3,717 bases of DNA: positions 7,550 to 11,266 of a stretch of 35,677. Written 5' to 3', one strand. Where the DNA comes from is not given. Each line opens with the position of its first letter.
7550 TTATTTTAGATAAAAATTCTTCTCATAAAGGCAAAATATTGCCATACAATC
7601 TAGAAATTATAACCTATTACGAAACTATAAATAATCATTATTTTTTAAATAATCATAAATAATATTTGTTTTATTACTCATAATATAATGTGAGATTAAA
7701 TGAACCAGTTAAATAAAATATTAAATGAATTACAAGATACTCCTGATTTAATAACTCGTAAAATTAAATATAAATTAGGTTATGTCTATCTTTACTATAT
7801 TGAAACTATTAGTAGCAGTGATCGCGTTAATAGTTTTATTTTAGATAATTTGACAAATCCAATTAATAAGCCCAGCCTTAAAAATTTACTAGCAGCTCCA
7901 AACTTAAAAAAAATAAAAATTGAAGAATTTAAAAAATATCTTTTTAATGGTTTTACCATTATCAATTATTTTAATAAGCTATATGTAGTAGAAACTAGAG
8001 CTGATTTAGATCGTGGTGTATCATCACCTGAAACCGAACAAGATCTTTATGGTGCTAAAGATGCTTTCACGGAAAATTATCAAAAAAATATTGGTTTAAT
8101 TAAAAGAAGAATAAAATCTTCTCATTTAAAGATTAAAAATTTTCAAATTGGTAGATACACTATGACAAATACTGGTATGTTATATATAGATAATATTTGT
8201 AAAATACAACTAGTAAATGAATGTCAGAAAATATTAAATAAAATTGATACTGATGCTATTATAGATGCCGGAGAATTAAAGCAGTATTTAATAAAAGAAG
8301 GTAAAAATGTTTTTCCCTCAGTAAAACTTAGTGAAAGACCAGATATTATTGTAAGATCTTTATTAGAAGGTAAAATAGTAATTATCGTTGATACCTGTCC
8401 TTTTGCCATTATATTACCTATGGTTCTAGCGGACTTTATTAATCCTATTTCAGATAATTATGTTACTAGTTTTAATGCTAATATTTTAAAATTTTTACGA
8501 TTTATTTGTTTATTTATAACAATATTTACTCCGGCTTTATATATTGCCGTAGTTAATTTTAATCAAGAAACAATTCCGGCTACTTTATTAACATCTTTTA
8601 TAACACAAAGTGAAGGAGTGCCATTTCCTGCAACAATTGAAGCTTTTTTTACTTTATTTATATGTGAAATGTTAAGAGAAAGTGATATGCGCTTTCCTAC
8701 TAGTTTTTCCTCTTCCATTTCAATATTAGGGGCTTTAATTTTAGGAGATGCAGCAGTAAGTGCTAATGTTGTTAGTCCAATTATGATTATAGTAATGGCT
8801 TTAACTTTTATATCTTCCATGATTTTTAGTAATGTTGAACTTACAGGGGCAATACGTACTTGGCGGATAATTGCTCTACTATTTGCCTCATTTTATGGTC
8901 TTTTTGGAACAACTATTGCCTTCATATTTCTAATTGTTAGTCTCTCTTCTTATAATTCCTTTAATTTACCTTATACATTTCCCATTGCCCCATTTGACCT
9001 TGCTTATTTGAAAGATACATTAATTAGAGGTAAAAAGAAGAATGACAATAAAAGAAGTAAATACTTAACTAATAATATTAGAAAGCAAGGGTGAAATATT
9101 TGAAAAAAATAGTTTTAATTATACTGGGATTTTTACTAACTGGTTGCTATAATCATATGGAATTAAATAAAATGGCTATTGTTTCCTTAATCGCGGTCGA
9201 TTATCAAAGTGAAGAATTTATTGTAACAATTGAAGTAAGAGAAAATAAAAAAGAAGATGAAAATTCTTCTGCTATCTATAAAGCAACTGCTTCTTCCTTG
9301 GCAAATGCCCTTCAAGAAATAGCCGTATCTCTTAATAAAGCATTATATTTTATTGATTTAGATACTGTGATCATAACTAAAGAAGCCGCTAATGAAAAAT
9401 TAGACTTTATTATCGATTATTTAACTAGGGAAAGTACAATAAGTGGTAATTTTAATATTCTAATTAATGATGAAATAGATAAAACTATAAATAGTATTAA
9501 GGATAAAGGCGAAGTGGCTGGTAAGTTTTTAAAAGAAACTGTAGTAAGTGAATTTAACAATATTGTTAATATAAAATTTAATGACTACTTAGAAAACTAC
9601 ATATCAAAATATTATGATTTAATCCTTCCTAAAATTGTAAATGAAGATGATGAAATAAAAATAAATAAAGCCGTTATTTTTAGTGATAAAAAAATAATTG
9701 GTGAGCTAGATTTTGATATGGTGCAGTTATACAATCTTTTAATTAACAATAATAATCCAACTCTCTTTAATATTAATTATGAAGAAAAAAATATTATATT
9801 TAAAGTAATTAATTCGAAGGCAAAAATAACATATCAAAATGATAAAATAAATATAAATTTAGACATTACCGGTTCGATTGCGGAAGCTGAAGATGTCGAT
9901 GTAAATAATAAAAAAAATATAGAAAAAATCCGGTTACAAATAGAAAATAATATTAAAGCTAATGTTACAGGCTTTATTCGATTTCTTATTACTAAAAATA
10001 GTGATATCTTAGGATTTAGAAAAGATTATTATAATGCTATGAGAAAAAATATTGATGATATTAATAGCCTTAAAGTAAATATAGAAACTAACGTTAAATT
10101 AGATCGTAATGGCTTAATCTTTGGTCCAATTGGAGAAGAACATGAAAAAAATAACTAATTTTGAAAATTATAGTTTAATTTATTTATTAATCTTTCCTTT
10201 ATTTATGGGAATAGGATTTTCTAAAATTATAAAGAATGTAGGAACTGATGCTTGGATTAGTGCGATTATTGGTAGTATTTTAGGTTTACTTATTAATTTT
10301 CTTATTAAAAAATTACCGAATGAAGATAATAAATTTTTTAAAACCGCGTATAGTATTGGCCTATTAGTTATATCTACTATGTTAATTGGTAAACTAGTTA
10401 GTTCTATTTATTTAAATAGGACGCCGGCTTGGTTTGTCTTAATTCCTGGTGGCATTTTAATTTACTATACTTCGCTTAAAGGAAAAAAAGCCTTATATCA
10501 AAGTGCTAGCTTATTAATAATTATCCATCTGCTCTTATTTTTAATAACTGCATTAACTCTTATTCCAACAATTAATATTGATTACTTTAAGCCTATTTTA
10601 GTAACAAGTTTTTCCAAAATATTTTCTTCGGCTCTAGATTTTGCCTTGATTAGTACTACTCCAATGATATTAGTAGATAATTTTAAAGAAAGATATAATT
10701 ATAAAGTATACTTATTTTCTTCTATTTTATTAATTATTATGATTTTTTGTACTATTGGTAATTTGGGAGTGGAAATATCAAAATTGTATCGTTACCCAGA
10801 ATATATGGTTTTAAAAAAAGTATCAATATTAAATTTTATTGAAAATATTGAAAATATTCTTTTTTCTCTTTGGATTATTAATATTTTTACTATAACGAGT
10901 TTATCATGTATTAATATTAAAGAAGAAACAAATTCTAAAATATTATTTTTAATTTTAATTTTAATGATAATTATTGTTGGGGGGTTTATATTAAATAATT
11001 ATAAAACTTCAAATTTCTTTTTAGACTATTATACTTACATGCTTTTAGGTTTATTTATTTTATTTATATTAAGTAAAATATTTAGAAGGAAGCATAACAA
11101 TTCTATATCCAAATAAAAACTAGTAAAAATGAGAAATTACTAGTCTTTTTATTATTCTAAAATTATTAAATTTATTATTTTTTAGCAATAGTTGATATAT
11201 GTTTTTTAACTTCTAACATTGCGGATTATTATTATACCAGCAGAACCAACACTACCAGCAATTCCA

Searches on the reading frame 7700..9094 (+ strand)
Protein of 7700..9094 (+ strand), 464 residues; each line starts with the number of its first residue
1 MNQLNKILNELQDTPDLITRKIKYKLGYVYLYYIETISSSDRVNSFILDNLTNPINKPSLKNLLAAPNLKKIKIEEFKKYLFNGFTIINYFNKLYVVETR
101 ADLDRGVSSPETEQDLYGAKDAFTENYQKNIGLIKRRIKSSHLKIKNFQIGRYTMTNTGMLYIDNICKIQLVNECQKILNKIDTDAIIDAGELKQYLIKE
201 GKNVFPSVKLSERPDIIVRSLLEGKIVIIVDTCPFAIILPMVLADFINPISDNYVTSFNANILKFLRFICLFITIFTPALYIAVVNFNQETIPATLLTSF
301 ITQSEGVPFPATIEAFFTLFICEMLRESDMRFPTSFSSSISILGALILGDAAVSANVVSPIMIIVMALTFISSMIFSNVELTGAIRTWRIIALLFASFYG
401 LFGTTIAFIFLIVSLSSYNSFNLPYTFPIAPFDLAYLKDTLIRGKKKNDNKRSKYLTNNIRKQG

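Call 14: search_protein_families(library=pfam, proteins=[window:7700-9094:+], max_evalue=0.001)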
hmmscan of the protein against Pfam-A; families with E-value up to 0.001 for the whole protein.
window:7700-9094:+ (464 aa): 1 family
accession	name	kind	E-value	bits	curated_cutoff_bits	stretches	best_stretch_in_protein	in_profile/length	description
PF03323.18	GerA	-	5.3e-130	434.5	27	1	6-454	2-465/466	Bacillus/Clostridium GerA spore germination protein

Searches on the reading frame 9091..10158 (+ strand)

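Call 15: search_protein_families(library=pfam, proteins=[window:9091-10158:+], max_evalue=0.001)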
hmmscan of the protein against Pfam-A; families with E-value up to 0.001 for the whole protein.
window:9091-10158:+ (355 aa): 3 families
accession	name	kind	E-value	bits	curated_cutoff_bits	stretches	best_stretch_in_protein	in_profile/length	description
PF25198.1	Spore_GerAC_N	-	7.3e-22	78.5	27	1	22-182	2-174/176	Spore germination protein N-terminal domain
PF05504.16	Spore_GerAC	-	2.5e-15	57.4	23.6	1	194-341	3-167/167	Spore germination B3/ GerAC like, C-terminal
PF20889.2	TsiV3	-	0.00092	19.6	28.4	0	279-331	6-57/90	Antitoxin TsiV3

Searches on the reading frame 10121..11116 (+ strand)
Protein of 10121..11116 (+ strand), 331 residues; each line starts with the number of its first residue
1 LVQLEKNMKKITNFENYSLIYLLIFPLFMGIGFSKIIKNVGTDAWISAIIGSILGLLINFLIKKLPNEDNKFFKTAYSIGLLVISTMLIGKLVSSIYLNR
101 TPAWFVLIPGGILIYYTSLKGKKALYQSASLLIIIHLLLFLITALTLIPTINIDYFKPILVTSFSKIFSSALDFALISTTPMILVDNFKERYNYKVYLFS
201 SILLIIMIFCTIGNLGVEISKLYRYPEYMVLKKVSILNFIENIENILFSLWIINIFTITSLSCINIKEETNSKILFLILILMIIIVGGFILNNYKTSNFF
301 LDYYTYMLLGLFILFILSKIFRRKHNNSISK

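Call 15: search_protein_families(library=pfam, proteins=[window:10121-11116:+], max_evalue=0.001)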
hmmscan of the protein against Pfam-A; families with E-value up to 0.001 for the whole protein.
window:10121-11116:+ (331 aa): 2 families
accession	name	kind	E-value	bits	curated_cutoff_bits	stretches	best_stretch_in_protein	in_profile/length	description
PF03845.19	Spore_permease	-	1.6e-12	47.3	23.4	1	77-281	88-308/321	Spore germination protein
PF06738.18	ThrE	-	0.00042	20.3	26.3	1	3-114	91-202/241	Putative threonine/serine exporter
